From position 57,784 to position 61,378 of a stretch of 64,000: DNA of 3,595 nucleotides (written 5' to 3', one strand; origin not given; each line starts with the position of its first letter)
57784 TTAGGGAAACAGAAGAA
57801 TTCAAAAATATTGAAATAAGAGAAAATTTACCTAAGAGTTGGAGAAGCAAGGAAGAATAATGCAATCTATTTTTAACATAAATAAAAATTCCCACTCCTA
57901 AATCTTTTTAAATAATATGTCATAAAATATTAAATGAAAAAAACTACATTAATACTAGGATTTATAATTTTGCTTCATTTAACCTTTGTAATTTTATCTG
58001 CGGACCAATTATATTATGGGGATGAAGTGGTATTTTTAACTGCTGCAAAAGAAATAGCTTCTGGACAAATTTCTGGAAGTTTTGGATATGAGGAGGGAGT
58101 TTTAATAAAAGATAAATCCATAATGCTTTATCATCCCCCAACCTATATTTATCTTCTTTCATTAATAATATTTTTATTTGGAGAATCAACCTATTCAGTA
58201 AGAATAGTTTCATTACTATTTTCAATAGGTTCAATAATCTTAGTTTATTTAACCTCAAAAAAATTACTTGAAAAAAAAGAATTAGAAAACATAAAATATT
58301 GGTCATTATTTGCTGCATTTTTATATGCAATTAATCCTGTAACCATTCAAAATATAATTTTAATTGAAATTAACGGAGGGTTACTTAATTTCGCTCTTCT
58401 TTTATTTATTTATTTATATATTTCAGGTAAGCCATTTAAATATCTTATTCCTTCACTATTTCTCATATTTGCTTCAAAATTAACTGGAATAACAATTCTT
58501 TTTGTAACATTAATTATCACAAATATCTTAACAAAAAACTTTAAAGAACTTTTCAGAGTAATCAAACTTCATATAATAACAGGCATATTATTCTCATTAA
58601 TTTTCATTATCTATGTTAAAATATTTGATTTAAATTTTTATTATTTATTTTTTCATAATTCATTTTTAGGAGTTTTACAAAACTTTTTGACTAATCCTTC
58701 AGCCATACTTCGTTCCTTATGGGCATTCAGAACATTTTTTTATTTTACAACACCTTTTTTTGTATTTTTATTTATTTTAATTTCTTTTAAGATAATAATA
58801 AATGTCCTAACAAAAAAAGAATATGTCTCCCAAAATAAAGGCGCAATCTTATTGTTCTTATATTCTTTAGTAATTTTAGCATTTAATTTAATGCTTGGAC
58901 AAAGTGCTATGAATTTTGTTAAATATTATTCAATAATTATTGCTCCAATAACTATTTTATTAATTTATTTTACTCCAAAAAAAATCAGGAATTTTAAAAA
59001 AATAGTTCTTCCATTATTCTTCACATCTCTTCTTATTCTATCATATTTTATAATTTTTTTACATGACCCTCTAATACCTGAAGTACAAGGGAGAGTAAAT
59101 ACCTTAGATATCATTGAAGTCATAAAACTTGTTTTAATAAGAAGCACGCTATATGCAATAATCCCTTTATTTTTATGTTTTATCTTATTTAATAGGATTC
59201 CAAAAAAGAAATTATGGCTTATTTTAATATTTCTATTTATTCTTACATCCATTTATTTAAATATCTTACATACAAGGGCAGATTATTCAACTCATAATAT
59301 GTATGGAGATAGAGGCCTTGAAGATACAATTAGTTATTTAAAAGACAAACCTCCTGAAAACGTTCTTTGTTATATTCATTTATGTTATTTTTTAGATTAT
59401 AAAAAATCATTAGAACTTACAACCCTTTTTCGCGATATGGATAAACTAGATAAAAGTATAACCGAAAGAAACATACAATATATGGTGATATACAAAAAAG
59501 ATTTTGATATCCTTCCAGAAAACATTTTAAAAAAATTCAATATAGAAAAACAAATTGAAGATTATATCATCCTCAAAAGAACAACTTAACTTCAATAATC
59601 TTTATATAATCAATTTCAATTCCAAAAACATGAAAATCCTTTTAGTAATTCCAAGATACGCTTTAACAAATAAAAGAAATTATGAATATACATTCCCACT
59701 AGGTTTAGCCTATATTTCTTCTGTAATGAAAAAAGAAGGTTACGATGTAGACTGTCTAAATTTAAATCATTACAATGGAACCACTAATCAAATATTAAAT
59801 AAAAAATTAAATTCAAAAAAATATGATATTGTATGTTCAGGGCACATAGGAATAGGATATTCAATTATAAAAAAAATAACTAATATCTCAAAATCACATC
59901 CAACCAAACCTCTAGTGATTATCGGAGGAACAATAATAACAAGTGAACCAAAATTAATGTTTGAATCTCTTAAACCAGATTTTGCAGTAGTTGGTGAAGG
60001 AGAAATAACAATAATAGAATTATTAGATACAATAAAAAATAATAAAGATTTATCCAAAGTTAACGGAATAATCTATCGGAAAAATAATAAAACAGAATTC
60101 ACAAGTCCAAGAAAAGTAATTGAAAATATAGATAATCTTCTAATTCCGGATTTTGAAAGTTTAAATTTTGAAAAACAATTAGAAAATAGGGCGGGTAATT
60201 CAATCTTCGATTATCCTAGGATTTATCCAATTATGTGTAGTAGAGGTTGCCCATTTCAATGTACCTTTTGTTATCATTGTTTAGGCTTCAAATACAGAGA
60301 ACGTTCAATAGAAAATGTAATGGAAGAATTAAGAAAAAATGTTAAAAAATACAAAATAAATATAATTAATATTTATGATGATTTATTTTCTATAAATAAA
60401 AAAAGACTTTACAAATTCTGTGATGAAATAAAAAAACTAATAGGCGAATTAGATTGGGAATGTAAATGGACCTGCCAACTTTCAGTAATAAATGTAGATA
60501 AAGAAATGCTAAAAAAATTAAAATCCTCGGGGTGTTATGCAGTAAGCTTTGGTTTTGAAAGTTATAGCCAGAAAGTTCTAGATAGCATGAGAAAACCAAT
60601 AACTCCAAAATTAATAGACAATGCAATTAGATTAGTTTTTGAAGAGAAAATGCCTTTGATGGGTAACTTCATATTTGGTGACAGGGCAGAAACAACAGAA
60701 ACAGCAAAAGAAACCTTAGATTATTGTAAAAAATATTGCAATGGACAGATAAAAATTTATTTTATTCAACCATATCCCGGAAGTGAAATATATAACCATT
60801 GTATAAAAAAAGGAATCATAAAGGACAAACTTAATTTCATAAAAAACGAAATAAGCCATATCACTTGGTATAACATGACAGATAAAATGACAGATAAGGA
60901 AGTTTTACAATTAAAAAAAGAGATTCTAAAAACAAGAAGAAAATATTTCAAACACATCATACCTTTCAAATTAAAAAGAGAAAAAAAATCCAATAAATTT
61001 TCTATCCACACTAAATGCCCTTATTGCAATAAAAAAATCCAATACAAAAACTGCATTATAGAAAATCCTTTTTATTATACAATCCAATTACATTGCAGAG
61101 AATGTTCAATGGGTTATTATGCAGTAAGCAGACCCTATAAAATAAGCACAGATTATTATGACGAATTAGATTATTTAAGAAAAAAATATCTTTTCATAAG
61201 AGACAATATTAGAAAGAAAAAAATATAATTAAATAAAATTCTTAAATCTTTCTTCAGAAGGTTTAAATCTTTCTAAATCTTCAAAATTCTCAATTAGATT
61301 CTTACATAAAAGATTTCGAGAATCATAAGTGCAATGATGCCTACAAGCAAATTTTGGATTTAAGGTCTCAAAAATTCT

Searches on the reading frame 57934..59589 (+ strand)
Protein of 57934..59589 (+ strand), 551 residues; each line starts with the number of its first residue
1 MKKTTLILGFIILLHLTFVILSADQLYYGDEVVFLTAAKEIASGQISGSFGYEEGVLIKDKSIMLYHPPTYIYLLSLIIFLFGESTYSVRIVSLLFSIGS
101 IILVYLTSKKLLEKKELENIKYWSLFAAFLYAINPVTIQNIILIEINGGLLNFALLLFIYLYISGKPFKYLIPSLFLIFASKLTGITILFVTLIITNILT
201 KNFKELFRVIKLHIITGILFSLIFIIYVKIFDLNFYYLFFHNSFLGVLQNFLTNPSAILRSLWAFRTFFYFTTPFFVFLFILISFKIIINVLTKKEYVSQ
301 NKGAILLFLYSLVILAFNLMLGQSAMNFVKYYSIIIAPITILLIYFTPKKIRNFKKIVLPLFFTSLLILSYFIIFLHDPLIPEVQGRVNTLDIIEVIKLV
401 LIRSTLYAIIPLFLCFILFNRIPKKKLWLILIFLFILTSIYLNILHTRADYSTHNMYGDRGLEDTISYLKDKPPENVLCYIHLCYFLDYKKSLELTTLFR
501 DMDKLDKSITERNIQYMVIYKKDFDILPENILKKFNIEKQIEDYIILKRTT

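Call 64: search_protein_families(library=pfam, proteins=[window:57934-59589:+], max_evalue=0.00001)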
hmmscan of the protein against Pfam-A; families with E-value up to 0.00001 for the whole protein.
window:57934-59589:+ (551 aa): 1 family
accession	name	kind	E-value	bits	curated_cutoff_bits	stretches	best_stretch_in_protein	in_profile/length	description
PF13231.12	PMT_2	-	1.6e-06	28.9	26.1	1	67-224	2-154/160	Dolichyl-phosphate-mannose-protein mannosyltransferase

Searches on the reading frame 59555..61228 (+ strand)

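Call 64: search_protein_families(library=pfam, proteins=[window:59555-61228:+], max_evalue=0.00001)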
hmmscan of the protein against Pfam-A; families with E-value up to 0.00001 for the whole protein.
window:59555-61228:+ (557 aa): 2 families
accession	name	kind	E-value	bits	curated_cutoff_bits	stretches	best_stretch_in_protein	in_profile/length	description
PF04055.27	Radical_SAM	-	1.1e-17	65.1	29.5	1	228-390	3-165/166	Radical SAM superfamily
PF02310.24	B12-binding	-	1.7e-11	44.4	32.1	1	45-156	11-120/121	B12 binding domain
